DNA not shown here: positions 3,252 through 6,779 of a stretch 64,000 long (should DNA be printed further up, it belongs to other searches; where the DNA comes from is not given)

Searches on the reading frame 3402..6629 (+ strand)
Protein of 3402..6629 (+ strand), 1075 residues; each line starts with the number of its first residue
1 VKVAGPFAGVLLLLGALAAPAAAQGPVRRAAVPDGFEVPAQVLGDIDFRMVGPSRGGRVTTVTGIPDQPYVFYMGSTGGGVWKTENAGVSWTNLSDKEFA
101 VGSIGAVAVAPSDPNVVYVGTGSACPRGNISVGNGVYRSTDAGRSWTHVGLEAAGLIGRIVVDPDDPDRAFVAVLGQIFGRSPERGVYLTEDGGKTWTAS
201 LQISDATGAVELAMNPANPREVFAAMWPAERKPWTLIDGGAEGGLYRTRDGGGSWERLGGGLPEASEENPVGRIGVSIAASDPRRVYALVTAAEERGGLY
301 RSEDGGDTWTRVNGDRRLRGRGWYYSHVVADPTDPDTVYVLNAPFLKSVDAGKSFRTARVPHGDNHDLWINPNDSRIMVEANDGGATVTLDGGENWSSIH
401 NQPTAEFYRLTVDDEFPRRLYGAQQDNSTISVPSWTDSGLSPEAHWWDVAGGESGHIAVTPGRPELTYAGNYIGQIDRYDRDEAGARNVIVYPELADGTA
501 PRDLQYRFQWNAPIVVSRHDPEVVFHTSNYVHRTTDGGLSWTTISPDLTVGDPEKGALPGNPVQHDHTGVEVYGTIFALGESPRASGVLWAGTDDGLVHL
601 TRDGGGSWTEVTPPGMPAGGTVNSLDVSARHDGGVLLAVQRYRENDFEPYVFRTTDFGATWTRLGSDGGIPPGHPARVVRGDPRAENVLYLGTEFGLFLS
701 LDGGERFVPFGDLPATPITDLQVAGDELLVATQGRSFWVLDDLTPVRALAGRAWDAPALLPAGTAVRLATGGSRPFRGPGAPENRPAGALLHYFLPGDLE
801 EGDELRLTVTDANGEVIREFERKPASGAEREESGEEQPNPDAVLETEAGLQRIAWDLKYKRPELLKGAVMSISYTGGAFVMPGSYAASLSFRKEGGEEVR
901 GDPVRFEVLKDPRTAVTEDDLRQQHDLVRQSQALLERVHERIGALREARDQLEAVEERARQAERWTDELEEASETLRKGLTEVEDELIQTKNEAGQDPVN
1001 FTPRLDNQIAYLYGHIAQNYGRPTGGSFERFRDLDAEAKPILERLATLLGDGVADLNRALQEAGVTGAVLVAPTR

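Call 34: search_protein_families(library=pfam, proteins=[window:3402-6629:+], max_evalue=0.001)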
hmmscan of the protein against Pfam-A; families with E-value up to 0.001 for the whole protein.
window:3402-6629:+ (1075 aa): 3 families
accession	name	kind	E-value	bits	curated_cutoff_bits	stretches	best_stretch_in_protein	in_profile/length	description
PF15902.12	Sortilin-Vps10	-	1.3e-25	90.5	33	2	136-258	3-112/446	Sortilin, neurotensin receptor 3,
PF02012.26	BNR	-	7.5e-10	37.7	27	0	188-198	1-11/12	BNR/Asp-box repeat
PF13088.12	BNR_2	-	3.2e-06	27.1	31.4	0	592-663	134-200/277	BNR repeat-like domain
